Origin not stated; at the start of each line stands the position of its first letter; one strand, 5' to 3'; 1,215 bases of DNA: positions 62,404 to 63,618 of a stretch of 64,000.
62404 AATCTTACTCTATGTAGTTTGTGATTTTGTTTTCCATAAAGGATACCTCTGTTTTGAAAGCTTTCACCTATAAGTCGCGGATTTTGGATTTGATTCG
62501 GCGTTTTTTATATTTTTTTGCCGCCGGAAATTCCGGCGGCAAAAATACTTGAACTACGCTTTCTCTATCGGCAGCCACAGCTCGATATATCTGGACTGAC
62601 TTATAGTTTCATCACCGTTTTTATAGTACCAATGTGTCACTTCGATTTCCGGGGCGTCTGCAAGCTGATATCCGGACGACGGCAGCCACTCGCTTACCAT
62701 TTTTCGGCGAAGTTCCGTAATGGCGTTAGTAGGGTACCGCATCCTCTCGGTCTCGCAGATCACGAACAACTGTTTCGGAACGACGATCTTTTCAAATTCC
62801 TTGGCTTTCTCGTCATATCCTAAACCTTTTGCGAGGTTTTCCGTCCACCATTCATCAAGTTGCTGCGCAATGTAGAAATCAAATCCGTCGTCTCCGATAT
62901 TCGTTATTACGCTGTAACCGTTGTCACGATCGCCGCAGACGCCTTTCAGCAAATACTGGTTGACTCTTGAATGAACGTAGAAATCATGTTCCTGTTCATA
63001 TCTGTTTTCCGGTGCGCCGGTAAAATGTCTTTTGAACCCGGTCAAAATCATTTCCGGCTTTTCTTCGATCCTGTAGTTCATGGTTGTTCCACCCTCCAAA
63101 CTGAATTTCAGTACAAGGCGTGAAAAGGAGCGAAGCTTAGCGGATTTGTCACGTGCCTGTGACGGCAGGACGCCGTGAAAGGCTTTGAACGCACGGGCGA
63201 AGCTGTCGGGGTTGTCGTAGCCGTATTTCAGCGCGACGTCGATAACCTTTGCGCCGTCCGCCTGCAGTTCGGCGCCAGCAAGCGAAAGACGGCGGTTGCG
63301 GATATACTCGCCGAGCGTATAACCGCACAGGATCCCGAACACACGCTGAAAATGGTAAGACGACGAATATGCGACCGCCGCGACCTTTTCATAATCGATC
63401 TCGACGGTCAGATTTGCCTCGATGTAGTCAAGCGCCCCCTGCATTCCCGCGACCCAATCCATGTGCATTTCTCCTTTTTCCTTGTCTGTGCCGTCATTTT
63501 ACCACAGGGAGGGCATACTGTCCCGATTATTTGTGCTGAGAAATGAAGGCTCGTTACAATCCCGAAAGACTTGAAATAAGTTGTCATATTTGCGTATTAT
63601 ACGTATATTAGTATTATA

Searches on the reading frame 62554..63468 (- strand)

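Call 60: search_protein_families(library=pfam, proteins=[window:62554-63468:-], max_evalue=0.001)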
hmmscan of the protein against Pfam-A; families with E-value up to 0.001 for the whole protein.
window:62554-63468:- (304 aa): 4 families
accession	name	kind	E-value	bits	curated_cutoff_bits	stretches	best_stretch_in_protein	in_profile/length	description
PF12833.13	HTH_18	-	9.1e-18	64.8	33.6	1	30-107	2-79/80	Helix-turn-helix domain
PF14526.11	Cass2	-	2e-08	35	27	1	133-301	1-150/150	Integron-associated effector binding protein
PF00165.29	HTH_AraC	-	1.3e-07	32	26.6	0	70-104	6-39/42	Bacterial regulatory helix-turn-helix proteins, AraC family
PF06445.20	GyrI-like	-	1.9e-07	31.9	26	1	130-301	1-154/155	GyrI-like small molecule binding domain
